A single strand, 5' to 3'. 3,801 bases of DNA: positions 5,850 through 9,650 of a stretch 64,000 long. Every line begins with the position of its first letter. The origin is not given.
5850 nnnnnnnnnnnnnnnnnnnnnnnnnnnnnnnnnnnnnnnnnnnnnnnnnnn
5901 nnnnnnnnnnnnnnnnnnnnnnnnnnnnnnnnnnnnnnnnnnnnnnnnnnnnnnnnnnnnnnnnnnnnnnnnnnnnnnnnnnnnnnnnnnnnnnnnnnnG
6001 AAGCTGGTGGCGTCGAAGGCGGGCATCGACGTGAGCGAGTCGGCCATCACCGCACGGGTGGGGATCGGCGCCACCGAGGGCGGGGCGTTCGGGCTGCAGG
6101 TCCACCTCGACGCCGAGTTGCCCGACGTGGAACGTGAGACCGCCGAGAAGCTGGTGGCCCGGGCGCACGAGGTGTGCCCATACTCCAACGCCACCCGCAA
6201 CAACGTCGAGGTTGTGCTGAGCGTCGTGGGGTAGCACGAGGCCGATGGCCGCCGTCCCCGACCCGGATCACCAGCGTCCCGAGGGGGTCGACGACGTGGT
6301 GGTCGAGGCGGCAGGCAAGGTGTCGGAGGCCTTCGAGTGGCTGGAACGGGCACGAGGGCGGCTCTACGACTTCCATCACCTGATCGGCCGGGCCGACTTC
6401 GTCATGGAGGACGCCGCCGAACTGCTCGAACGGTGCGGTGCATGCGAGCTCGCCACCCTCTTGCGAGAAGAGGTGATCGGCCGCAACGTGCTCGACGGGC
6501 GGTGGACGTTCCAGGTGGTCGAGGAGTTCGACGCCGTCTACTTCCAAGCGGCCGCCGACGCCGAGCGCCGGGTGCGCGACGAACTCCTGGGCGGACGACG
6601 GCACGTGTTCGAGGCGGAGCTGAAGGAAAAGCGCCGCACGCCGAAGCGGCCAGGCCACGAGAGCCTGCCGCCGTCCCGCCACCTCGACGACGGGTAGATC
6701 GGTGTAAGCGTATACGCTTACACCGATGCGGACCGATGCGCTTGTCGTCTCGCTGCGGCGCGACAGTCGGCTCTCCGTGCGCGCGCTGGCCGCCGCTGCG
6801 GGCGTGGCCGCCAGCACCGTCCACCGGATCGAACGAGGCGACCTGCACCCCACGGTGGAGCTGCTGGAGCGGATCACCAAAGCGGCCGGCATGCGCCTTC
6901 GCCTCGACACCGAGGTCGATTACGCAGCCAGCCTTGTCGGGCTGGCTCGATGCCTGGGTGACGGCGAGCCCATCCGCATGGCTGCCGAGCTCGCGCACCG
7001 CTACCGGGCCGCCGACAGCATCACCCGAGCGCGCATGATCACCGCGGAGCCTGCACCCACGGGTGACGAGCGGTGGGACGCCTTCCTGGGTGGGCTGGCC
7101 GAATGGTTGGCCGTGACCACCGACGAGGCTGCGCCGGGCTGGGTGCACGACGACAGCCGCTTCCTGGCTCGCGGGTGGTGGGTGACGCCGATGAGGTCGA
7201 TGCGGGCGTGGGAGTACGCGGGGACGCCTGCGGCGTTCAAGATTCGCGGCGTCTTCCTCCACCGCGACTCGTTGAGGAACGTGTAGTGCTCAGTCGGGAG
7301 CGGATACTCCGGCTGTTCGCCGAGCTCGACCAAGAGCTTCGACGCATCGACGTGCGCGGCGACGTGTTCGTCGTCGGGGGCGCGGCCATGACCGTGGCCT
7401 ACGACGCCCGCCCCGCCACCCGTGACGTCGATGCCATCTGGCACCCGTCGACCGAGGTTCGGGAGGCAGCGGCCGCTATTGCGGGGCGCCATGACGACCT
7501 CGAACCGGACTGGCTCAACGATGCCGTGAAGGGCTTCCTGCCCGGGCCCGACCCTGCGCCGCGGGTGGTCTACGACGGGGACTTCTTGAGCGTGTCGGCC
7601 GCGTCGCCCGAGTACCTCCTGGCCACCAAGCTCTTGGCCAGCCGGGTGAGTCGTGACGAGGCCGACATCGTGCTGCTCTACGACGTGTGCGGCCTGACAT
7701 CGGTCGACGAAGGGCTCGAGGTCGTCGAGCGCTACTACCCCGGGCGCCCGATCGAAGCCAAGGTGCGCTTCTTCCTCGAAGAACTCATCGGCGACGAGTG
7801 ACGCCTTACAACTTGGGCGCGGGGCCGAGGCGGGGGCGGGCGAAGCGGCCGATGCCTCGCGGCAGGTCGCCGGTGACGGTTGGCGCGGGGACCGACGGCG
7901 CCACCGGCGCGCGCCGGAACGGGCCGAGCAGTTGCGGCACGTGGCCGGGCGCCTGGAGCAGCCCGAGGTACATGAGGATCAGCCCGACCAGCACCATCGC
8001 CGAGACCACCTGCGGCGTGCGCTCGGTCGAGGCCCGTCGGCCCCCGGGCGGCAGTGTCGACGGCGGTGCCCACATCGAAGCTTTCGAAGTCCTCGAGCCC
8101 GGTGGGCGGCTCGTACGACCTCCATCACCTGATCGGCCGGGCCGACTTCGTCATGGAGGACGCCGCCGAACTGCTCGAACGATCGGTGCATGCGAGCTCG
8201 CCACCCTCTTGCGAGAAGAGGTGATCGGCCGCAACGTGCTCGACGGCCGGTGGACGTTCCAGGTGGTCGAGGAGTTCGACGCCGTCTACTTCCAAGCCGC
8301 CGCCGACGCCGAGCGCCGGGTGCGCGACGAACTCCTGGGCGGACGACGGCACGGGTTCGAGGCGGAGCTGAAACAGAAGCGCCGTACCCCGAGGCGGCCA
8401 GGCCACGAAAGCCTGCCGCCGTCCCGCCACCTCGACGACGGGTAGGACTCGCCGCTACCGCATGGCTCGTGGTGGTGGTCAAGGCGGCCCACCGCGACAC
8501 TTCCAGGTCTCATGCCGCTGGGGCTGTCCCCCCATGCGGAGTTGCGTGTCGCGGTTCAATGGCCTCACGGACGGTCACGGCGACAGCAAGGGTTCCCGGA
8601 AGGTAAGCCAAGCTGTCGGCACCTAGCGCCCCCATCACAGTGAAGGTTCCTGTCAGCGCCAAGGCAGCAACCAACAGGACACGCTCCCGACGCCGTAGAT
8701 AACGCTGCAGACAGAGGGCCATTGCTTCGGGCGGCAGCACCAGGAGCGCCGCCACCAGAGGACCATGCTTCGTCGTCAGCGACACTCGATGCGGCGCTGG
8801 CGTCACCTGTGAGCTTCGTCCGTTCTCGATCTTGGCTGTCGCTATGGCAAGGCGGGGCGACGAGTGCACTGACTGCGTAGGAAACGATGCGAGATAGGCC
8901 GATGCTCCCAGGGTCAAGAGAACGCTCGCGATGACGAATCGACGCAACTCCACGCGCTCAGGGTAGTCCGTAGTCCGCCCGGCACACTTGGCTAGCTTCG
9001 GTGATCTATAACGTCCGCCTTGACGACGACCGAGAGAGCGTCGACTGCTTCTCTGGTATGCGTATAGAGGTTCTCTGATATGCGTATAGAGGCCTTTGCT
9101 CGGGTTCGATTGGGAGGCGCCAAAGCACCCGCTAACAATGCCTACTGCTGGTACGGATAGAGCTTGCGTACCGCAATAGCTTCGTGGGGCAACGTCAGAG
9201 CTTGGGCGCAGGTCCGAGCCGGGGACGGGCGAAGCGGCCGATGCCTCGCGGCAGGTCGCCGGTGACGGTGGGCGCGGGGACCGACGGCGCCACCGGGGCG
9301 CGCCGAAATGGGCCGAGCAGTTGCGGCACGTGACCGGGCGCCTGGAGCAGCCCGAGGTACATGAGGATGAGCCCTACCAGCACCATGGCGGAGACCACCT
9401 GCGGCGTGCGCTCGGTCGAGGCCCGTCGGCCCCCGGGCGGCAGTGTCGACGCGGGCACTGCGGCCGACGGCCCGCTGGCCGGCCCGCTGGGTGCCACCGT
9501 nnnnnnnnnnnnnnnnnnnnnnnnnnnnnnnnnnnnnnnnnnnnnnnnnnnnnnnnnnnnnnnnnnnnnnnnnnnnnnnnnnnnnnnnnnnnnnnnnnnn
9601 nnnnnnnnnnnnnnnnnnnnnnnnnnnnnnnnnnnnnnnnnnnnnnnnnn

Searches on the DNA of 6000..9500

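Call 54: search_rna_families(source=window, start=6000, end=9500, threshold=evalue, max_evalue=1)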
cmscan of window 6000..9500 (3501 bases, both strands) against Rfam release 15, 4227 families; matches with E-value up to 1: 0.
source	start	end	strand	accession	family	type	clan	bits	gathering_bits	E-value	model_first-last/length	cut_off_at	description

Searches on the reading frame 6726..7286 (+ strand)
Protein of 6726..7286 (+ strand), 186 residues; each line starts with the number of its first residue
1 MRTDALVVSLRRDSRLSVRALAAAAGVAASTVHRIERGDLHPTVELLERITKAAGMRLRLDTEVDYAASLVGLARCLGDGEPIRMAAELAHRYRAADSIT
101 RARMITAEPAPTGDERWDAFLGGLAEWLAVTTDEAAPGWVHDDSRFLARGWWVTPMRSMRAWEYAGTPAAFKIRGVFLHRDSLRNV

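Call 3: search_protein_families(library=pfam, proteins=[window:6726-7286:+], max_evalue=1)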
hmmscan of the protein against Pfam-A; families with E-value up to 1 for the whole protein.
window:6726-7286:+ (186 aa): 8 families
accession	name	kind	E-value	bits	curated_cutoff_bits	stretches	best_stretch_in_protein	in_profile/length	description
PF13560.12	HTH_31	-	7.6e-09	36.2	27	1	10-56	9-56/64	Helix-turn-helix domain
PF01381.28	HTH_3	-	1.9e-07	31.5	23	1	11-56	5-50/55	Helix-turn-helix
PF13404.12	HTH_AsnC-type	-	7.1e-05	23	27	1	9-34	11-36/42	AsnC-type helix-turn-helix domain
PF09339.16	HTH_IclR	-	0.0014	18.8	22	1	12-35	15-38/52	IclR helix-turn-helix domain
PF13412.12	HTH_24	-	0.005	16.8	21.9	1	10-34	12-36/48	Winged helix-turn-helix DNA-binding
PF13443.12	HTH_26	-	0.014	16.1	22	1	10-57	5-53/63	Cro/C1-type HTH DNA-binding domain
PF13542.12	HTH_Tnp_ISL3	-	0.043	13.7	27.4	1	2-35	15-46/51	Helix-turn-helix domain of transposase family ISL3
PF00440.29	TetR_N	-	0.11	12.8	24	1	15-34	16-35/47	Bacterial regulatory proteins, tetR family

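Call 7: search_protein_families(library=padloc, proteins=[window:6726-7286:+], max_evalue=1)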
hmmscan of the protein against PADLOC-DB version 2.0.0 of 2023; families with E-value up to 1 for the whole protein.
window:6726-7286:+ (186 aa): 11 families
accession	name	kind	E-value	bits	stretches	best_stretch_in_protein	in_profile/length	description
PDLC02926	HTH_VI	-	1.3e-06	26.6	1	10-58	9-57/92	-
PDLC04133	mad1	-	0.00044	18.5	1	13-42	3-32/60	mads_1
PDLC03946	RmrA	-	0.00045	17.1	1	11-54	11-54/357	-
PDLC04142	capH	-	0.00057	18.9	1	2-66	6-64/103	capH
PDLC03949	RmrA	-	0.0014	15.6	1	11-56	11-56/363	-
PDLC03951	RmrA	-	0.006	13.6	1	9-57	15-63/400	-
PDLC03956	RmrA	-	0.0078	13.3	1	16-56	23-63/399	-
PDLC03955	RmrA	-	0.0093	13.2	1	10-57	28-75/371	-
PDLC03948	RmrA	-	0.02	11.8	1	15-54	21-60/397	-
PDLC03665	Control_protein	-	0.021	13.1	1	10-58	16-65/77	control protein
PDLC03953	RmrA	-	0.022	12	1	16-56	19-59/373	-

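Call 8: search_protein_families(library=ncbifam, proteins=[window:6726-7286:+], max_evalue=1)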
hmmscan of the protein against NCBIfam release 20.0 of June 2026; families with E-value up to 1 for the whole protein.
window:6726-7286:+ (186 aa): 12 families
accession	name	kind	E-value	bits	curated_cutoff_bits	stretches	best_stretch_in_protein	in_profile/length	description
TIGR00270.2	TIGR00270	equivalog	2.5e-05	24.1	110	1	9-63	82-136/159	multiprotein bridging factor aMBF1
NF041951.1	phage_RstR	subfamily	5.5e-05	23.4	80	1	1-53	1-53/108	RstR family transcriptional repressor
TIGR03070.1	couple_hipB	subfamily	0.00011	22.1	71.65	1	6-58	6-58/58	type II toxin-antitoxin system Y4mF family antitoxin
NF038139.1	Reg_Aceta_RamB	equivalog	0.0013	17.5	700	1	8-59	8-59/465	acetate metabolism transcriptional regulator RamB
NF046032.1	TransRegSlrRBacil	equivalog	0.0032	17.5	250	1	11-59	10-59/149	HTH-type transcriptional regulator SlrR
NF007408.0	PRK09943.1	equivalog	0.0099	15.4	211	1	8-58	13-63/185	HTH-type transcriptional regulator PuuR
NF006015.0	PRK08154.1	subfamily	0.015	14.4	204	1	7-59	35-87/314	anaerobic benzoate catabolism transcriptional regulator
TIGR03830.1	CxxCG_CxxCG_HTH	subfamily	0.016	15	61.8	1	4-46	67-112/127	type II TA system antitoxin MqsA family protein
NF007257.0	PRK09706.1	subfamily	0.024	14.4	101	1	9-53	12-56/135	transcriptional repressor DicA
NF003162.0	PRK04140.1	equivalog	0.035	13.1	263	1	9-53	133-177/317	transcriptional regulator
TIGR02607.1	antidote_HigA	equivalog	0.073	12.9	47.7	1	15-56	20-61/81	HigA family addiction module antitoxin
NF010465.0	PRK13890.1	equivalog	0.11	12.7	96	1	8-59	11-62/121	conjugal transfer protein TrbA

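Call 10: find_homologous_proteins(query=window:6726-7286:+)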
Query window:6726-7286:+ (186 aa): 243 proteins with E <= 0.001 among 6794 candidates; the best 120 are listed.
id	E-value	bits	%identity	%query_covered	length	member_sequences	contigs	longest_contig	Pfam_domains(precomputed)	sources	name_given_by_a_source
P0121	4.8e-116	403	100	100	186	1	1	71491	PF01381.29,PF13560.13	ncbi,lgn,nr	ncbi:MAG TPA: helix-turn-helix domain-containing protein [Acidimicrobiales bacterium]|nr:helix-turn-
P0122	1.0e-75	271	65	100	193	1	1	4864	PF01381.29,PF13560.13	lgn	-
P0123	2.5e-75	270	63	100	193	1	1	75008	PF01381.29,PF13560.13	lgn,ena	-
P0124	1.3e-74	268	65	100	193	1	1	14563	PF01381.29,PF13560.13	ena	-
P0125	3.2e-74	266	66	97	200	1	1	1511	PF01381.29,PF13560.13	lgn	-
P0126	1.8e-72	261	64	100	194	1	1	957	PF01381.29,PF13560.13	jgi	jgi:transcriptional regulator with XRE-family HTH domain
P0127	3.0e-72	260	64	100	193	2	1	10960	PF01381.29,PF13560.13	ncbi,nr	ncbi:MAG: helix-turn-helix domain-containing protein [Actinomycetota bacterium]|nr:helix-turn-helix 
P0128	2.1e-70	254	63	100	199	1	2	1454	PF01381.29,PF13560.13,PF13443.13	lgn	-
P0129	1.6e-69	251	65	97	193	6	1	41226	PF01381.29,PF13560.13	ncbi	-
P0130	4.0e-69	250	63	100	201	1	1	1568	PF01381.29,PF13560.13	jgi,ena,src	-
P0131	4.3e-69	250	61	100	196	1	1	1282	PF01381.29,PF13560.13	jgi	jgi:transcriptional regulator with XRE-family HTH domain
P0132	5.2e-69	249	64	97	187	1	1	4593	PF01381.29,PF13560.13,PF13443.13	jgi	-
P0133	2.6e-68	247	64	100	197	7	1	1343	PF01381.29,PF13560.13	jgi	jgi:transcriptional regulator with XRE-family HTH domain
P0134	5.9e-68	246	62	100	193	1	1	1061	PF01381.29,PF13560.13,PF13443.13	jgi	jgi:transcriptional regulator with XRE-family HTH domain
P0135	1.1e-67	245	62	100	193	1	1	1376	PF01381.29,PF13560.13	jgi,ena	-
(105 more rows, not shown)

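Call 21: predict_structure(alignment_id=A2)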
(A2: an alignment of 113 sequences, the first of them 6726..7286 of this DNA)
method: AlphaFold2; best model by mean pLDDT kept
length: 186 residues; sequences in the alignment: 113
mean_pLDDT: 95.4   pTM: 0.83
mean pLDDT of the five models: 95.4, 91.8, 91.5, 90.1, 84.7
residues with pLDDT >= 90: 177; 70-90: 7; 50-70: 2; < 50: 0
segments of 3 or more residues with pLDDT < 50: none
pLDDT, mean of each block of 10 residues (from residue 1): 93 98 98 97 96 96 96 91 95 97 98 97 98 97 97 92 94 96 79
secondary structure, 60 per line:
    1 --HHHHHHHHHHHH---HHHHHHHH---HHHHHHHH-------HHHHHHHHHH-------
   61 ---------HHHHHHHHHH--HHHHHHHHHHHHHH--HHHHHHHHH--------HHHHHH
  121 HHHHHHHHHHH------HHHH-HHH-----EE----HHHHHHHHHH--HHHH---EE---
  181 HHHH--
elements in order: H3-14 H18-25 H29-36 H44-53 H70-79 H82-95 H98-106 H115-131 H138-141 H157-166 H169-172 H181-184

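Call 27: search_solved_structures(query=A2, max_evalue=10)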
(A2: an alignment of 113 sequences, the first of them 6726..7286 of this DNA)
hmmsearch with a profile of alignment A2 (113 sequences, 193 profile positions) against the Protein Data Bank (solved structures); distinct sequences matched with E-value up to 10: 32.
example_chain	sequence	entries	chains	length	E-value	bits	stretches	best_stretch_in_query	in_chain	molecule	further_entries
8tac_A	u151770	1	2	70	9.6e-05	25.4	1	7-55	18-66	DBP48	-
5tn0_A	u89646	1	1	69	0.00025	24.1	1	7-54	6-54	HTH-type transcriptional regulator SinR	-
2mez_A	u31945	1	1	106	0.00025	24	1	5-59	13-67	Multiprotein Bridging Factor (MBP-like)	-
5d4z_A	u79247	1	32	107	0.0003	23.8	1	4-56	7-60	Repressor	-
3qq6_A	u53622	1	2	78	0.00033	23.6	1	7-54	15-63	HTH-type transcriptional regulator sinR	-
1y9q_A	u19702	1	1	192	0.00036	23.5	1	4-52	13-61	transcriptional regulator, HTH_3 family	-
6jq1_A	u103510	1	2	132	0.00039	23.4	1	2-57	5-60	Transcriptional regulator, XRE family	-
9sf2_A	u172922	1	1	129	0.00054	22.9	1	7-52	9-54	Transcriptional regulator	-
1b0n_A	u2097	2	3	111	0.00057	22.9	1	7-58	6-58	PROTEIN (SINR PROTEIN) | HTH-TYPE TRANSCRIPTIONAL REGULATOR SINR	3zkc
8ezt_A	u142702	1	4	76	0.00057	22.9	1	3-62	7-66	HipB(Lp)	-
5d50_A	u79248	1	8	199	0.00092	22.2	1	4-56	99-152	Repressor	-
6rnz_A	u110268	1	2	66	0.0011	21.9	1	2-55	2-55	HTH-type transcriptional regulator DdrOC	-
6af3_B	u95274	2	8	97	0.0021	21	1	9-61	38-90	HigA antitoxin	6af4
6rnx_A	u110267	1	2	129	0.0036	20.2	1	2-58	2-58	HTH-type transcriptional regulator DdrOC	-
6rmq_A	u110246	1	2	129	0.004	20.1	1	2-57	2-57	HTH-type transcriptional regulator DdrOC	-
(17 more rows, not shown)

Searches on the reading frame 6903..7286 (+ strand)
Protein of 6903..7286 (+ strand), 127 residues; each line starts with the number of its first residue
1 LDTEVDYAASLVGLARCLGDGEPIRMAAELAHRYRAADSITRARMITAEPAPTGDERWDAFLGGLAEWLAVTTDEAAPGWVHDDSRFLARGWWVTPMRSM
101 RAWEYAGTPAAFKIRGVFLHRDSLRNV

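Call 32: search_protein_families(library=pfam, proteins=[window:6903-7286:+], max_evalue=10)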
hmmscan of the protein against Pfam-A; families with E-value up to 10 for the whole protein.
window:6903-7286:+ (127 aa): 0 families

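Call 59: search_protein_representatives(protein=window:6903-7286:+)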
Query: 127 residues. Proteins with E-value up to 0.001 (for the whole library): 670; up to 1e-10: 106; up to 1e-30: 3. The best 150 are listed.
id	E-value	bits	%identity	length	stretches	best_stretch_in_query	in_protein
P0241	1.4e-44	167.3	61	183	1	2-127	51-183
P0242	8.5e-35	135.6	53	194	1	1-124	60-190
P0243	1.9e-31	124.7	53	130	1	21-127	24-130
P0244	1.6e-30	121.8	64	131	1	40-127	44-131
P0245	4.6e-30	120.3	54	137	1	21-127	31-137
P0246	3.5e-29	117.4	54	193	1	22-127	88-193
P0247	3.9e-27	110.8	50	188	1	23-127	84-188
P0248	5.5e-27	110.3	57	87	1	42-127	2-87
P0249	1.7e-25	105.5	45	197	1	4-127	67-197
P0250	8.3e-24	100.0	71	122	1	40-105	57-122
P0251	5.8e-21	90.8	56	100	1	22-127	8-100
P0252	1.6e-18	82.9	42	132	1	15-127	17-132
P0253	1.8e-17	79.5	53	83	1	45-127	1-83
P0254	4.5e-17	78.2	44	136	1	35-124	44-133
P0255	8.2e-17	77.4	45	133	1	33-125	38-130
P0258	4.9e-16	74.9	41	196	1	15-122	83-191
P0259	1.3e-15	73.5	38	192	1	13-124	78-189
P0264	7.6e-15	71.0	36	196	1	17-126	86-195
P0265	8.3e-15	70.9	34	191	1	21-125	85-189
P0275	7.1e-14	67.9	43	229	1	41-127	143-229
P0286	1.8e-13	66.6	39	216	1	8-125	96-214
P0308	2.3e-12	63.0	36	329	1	16-121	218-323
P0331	2.9e-11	59.5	41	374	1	35-124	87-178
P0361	2.7e-10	56.3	39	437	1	40-118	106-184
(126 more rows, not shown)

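Call 60: search_protein_families(library=pfam, proteins=[P0249, P0258, P0259, P0264, P0265, P0275, P0286, P0308, P0331, P0361], max_evalue=0.01)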
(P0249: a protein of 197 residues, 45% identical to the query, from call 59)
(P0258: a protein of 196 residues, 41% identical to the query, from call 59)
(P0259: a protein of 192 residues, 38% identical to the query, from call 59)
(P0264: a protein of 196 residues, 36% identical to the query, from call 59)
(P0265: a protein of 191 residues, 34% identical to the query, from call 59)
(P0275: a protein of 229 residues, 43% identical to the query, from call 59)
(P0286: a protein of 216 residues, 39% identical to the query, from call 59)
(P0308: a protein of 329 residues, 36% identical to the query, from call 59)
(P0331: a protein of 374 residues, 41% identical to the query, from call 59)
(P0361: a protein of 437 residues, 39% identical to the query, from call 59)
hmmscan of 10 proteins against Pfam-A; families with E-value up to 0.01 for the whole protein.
P0249 (197 aa): 8 families
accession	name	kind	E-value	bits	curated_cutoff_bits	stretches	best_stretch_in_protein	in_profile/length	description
PF13560.12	HTH_31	-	4.9e-12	46.4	27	1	10-60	5-56/64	Helix-turn-helix domain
PF01381.28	HTH_3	-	9.9e-11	42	23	1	12-60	2-50/55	Helix-turn-helix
PF12844.13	HTH_19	-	0.00028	21.2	30.2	1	12-59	5-52/64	Helix-turn-helix domain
PF13412.12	HTH_24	-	0.0014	18.6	21.9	1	12-38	10-36/48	Winged helix-turn-helix DNA-binding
PF13404.12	HTH_AsnC-type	-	0.002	18.3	27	0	12-38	10-36/42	AsnC-type helix-turn-helix domain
PF09339.16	HTH_IclR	-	0.0045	17.2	22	1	15-39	14-38/52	IclR helix-turn-helix domain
PF13413.12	HTH_25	-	0.0046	17.2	24.6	0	12-45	3-36/62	Helix-turn-helix domain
PF13936.12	HTH_38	-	0.0053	16.9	27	0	18-38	19-39/44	Helix-turn-helix domain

P0258 (196 aa): 5 families
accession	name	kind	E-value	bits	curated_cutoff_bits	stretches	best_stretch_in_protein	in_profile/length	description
PF13560.12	HTH_31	-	3.8e-11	43.6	27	1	8-56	7-56/64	Helix-turn-helix domain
PF01381.28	HTH_3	-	1.2e-07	32.1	23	1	9-59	3-53/55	Helix-turn-helix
PF04545.22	Sigma70_r4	-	0.0022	17.9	24.1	0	10-40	15-45/50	Sigma-70, region 4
PF13413.12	HTH_25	-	0.0047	17.2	24.6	0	8-62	3-59/62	Helix-turn-helix domain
PF13744.12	HTH_37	-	0.0065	16.7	27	0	8-60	24-77/80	Helix-turn-helix domain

P0259 (192 aa): 3 families
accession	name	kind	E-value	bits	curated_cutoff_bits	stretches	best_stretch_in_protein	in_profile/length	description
PF13560.12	HTH_31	-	1.5e-11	44.9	27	1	5-60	2-58/64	Helix-turn-helix domain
PF01381.28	HTH_3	-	1.8e-07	31.5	23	1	10-48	2-40/55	Helix-turn-helix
PF13744.12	HTH_37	-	1.5e-06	28.3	27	1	11-63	25-78/80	Helix-turn-helix domain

P0264 (196 aa): 3 families
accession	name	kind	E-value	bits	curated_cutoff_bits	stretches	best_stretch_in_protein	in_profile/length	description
PF13560.12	HTH_31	-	2.1e-10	41.2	27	1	4-63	1-61/64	Helix-turn-helix domain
PF01381.28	HTH_3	-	3.1e-06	27.6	23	1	9-54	1-46/55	Helix-turn-helix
PF12844.13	HTH_19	-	0.0035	17.7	30.2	1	8-53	3-48/64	Helix-turn-helix domain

P0265 (191 aa): 4 families
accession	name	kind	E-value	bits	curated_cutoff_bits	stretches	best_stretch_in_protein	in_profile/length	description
PF01381.28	HTH_3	-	1.2e-09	38.5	23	1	6-57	1-52/55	Helix-turn-helix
PF13560.12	HTH_31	-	4.6e-06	27.3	27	1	6-56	6-57/64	Helix-turn-helix domain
PF13744.12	HTH_37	-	0.00012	22.2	27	1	6-57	23-75/80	Helix-turn-helix domain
PF12844.13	HTH_19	-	0.0021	18.3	30.2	1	5-58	3-56/64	Helix-turn-helix domain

P0275 (229 aa): 0 families

P0286 (216 aa): 7 families
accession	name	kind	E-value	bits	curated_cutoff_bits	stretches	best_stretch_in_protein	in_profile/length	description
PF01381.28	HTH_3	-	1.6e-17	63.7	23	1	2-53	1-52/55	Helix-turn-helix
PF13560.12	HTH_31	-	2.9e-12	47.2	27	1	2-51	6-56/64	Helix-turn-helix domain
PF12844.13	HTH_19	-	4.9e-10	39.6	30.2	1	1-51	3-53/64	Helix-turn-helix domain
PF13443.12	HTH_26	-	4.9e-06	27.1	22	1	2-52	2-53/63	Cro/C1-type HTH DNA-binding domain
PF13744.12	HTH_37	-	3.3e-05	24.1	27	1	3-56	24-78/80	Helix-turn-helix domain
PF13413.12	HTH_25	-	7.5e-05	22.9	24.6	1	1-35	1-35/62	Helix-turn-helix domain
PF22495.2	HTH_92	-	0.0017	18.1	27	1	3-37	1-35/45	RsaL-like HTH domain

P0308 (329 aa): 1 family
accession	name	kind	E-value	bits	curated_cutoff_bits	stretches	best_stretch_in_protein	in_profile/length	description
PF13338.12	AbiEi_4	-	3.5e-05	24.2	25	1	11-50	9-48/49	Transcriptional regulator, AbiEi antitoxin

P0331 (374 aa): 1 family
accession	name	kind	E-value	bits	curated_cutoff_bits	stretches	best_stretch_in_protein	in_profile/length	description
PF19502.5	DUF6036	-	0.0072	16.6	23.6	0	203-256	9-60/164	Nucleotidyltransferase of unknown function (DUF6036)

P0361 (437 aa): 6 families
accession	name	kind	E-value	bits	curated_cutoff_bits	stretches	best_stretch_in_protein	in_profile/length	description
PF08843.17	AbiEii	-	1.3e-05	25.8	22.5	0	222-257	13-43/238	Nucleotidyl transferase AbiEii toxin, Type IV TA system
PF19502.5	DUF6036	-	2.1e-05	24.8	23.6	1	222-339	20-130/164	Nucleotidyltransferase of unknown function (DUF6036)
PF13560.12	HTH_31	-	3e-05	24.7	27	1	8-58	8-59/64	Helix-turn-helix domain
PF09970.15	DUF2204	-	6.8e-05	23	20.3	0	211-258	8-53/181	Nucleotidyl transferase of unknown function (DUF2204)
PF01381.28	HTH_3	-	0.00067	20.1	23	1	9-53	4-48/55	Helix-turn-helix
PF12844.13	HTH_19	-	0.0022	18.3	30.2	1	9-59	7-54/64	Helix-turn-helix domain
